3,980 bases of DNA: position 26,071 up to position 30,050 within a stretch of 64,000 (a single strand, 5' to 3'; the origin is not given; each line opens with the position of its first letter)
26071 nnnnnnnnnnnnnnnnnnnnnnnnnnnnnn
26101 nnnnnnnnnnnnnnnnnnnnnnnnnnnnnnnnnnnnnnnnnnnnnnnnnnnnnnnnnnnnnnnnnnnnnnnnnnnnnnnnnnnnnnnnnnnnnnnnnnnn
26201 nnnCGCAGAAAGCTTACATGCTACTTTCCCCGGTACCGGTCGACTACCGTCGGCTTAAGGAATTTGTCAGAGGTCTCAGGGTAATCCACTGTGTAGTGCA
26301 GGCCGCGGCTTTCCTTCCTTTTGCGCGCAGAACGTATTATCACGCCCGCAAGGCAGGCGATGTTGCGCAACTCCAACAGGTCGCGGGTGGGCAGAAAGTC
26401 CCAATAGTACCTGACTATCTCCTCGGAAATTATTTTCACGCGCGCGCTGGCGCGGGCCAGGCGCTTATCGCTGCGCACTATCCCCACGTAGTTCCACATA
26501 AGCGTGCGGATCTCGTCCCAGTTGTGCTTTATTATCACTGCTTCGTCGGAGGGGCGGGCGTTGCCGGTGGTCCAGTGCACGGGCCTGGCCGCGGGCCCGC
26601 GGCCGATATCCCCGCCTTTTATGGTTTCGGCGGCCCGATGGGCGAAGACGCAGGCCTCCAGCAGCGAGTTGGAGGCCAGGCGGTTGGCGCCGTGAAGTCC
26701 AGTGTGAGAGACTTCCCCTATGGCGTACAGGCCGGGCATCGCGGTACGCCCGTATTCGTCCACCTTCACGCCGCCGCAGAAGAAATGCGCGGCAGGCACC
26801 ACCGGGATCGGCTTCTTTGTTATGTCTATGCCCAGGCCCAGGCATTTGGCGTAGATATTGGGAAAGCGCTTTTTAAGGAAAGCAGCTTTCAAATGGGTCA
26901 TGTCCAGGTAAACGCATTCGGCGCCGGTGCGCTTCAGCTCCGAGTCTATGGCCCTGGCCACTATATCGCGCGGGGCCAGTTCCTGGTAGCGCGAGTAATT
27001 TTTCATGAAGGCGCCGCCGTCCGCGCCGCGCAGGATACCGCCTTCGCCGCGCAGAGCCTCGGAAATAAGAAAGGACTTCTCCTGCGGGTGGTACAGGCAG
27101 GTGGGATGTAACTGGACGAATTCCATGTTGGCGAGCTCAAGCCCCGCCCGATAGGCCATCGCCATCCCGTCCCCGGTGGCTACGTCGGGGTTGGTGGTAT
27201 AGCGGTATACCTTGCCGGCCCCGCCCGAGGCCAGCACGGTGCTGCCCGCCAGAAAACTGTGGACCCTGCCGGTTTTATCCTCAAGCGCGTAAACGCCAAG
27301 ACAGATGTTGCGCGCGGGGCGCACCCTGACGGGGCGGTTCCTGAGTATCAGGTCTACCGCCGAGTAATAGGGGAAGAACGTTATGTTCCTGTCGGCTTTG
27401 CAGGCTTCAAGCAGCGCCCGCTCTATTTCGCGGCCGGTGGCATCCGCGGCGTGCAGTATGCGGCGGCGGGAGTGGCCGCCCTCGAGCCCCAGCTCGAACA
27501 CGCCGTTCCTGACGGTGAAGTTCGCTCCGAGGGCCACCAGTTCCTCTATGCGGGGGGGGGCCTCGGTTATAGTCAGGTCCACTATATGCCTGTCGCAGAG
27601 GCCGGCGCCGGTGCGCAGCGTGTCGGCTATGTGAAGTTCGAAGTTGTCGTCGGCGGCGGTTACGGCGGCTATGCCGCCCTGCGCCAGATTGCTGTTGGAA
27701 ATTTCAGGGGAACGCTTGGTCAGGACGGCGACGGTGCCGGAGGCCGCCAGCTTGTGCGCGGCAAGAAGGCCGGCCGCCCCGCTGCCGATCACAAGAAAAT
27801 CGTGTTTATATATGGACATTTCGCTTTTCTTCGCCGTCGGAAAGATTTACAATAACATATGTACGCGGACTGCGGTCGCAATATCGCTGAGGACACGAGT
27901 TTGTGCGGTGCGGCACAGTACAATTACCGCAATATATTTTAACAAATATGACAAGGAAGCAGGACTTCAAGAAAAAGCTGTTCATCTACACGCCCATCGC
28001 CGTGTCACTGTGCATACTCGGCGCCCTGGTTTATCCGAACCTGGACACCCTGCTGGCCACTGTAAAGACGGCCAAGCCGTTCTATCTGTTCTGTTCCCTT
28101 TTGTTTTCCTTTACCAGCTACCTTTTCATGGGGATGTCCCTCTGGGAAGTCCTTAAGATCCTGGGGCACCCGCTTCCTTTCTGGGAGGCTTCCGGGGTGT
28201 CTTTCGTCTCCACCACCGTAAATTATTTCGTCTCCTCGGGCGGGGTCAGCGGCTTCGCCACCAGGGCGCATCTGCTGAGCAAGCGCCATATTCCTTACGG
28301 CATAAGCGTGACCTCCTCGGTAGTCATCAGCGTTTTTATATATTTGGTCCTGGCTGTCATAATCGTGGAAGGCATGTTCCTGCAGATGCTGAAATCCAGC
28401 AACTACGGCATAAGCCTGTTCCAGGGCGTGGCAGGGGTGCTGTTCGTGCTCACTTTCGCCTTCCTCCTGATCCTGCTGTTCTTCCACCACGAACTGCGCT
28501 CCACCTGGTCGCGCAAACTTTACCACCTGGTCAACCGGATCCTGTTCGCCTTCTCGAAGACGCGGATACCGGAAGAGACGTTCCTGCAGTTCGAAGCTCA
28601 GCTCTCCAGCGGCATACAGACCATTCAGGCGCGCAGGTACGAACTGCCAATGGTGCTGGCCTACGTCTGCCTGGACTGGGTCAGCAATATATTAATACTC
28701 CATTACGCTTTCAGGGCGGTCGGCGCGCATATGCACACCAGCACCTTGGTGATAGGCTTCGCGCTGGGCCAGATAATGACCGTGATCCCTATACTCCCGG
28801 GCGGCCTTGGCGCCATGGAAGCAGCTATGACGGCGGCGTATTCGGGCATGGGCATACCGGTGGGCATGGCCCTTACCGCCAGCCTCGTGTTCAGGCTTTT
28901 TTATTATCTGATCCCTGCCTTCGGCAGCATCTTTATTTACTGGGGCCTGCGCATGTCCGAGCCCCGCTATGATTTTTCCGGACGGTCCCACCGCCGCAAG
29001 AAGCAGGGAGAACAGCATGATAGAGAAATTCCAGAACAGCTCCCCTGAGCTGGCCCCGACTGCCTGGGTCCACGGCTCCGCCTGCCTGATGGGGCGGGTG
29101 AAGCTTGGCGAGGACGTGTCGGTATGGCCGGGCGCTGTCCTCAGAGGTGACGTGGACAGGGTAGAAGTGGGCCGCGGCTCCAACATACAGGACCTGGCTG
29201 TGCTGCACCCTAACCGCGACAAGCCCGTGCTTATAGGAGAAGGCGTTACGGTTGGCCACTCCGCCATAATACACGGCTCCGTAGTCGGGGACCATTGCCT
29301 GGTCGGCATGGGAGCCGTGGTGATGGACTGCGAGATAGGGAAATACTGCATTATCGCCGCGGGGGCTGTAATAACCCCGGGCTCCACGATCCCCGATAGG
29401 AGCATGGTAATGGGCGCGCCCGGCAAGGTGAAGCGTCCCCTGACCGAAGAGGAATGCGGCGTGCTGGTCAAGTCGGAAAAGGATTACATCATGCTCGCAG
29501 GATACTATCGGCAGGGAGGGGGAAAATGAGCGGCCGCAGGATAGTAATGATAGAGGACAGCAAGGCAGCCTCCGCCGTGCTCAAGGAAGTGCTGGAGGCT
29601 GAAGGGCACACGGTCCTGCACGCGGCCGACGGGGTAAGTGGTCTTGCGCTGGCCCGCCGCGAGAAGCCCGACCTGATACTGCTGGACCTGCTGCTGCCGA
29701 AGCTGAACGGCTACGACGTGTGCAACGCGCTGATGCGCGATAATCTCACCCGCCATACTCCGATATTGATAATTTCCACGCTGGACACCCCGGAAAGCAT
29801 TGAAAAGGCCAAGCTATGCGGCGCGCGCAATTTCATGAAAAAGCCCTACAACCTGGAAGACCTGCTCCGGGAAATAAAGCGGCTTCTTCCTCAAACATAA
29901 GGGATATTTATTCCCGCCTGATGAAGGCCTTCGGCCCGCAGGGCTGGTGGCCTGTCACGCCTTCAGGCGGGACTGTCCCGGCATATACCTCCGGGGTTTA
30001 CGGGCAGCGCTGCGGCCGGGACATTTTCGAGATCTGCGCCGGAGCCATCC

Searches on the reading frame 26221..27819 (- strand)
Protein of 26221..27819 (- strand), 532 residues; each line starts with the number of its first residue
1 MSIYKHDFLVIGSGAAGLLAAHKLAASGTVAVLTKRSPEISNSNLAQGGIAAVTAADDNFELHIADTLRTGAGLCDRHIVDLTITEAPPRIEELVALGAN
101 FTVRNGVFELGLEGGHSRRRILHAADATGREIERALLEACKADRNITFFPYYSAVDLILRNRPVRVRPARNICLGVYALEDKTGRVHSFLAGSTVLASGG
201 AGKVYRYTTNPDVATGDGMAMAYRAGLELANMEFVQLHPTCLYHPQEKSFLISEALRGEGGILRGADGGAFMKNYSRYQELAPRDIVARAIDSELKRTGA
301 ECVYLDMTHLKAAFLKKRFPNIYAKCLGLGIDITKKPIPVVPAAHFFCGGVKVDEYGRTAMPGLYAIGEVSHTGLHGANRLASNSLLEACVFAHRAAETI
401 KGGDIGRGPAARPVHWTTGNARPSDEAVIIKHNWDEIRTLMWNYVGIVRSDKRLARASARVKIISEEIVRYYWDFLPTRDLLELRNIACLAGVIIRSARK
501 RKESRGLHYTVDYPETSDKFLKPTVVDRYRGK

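Call 19: search_protein_families(library=pfam, proteins=[window:26221-27819:-], max_evalue=0.0001)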
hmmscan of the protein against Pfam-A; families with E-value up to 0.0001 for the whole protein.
window:26221-27819:- (532 aa): 5 families
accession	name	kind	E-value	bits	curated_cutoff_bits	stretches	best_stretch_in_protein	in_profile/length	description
PF00890.30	FAD_binding_2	-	3.1e-94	316.9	20.4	1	7-386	1-414/414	FAD binding domain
PF02910.25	Succ_DH_flav_C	-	5e-14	52.8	20.8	1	435-526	2-100/130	Fumarate reductase flavoprotein C-term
PF07992.20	Pyr_redox_2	-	4.2e-08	33.4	26.1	0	349-376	255-278/291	Pyridine nucleotide-disulphide oxidoreductase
PF03486.20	HI0933_like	-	8.7e-07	29.1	50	0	7-43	2-38/244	HI0933-like protein Rossmann domain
PF01266.30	DAO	-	1.1e-05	25.6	27.9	1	7-127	1-108/353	FAD dependent oxidoreductase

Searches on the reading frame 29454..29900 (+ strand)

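Call 85: search_protein_families(library=ncbifam, proteins=[window:29454-29900:+], max_evalue=0.001)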
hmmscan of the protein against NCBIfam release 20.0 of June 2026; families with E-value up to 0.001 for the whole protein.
window:29454-29900:+ (148 aa): 93 families (the best 25 are shown)
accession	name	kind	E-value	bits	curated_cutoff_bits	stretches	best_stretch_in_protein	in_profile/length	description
NF007135.0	PRK09581.1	equivalog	1.8e-23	83.1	474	1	29-144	4-119/457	PleD family two-component system response regulator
NF045991.1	RespRegCtrARhodob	equivalog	1.1e-18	67.8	350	1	29-144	2-115/224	response regulator transcription factor CtrA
NF045944.1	ResRegRpaBCyano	equivalog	2.3e-18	66.4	330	1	32-145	2-112/229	response regulator transcription factor RpaB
NF041866.1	EpsW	equivalog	4.5e-18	65.1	200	1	28-145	6-125/131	exopolysaccharide biosynthesis response regulator EpsW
TIGR02154.1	PhoB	equivalog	5e-18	65.2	296.2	1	28-145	3-120/226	phosphate regulon transcriptional regulator PhoB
NF041733.1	resp_reg_CseB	equivalog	9.4e-18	64.4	350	1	29-145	2-115/228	two-component system response regulator CseB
NF045717.1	DVU0259_DivK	exception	1.4e-17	63.9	160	1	28-144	3-115/117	DVU0259 family response regulator domain-containing protein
NF040689.1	MtrAB_MtrA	equivalog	2.2e-17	63.1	300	1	30-143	1-111/219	MtrAB system response regulator MtrA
NF007969.0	PRK10693.1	equivalog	1.5e-16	60.4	329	1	25-140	5-118/337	two-component system response regulator RssB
NF007346.1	PRK09836.1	equivalog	1.7e-15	57.5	420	1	29-145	2-116/227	copper/silver response regulator transcription factor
NF040534.1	resp_reg_YycF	equivalog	3.5e-15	55.9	340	1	28-142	1-112/231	response regulator YycF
TIGR01387.1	cztR_silR_copR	subfamily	4.3e-15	55.9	279.2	1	30-147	1-116/218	heavy metal response regulator transcription factor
NF053854.1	RespRegPhoBBctds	equivalog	9.1e-15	54.6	270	1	30-145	1-115/225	two-component system response regulator PhoB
TIGR02875.1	spore_0_A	equivalog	9.2e-15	54.6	200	1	29-146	4-123/262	sporulation transcription factor Spo0A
NF011874.0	PRK15347.1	equivalog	4.4e-14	51.5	852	1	29-141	692-806/921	two component system sensor kinase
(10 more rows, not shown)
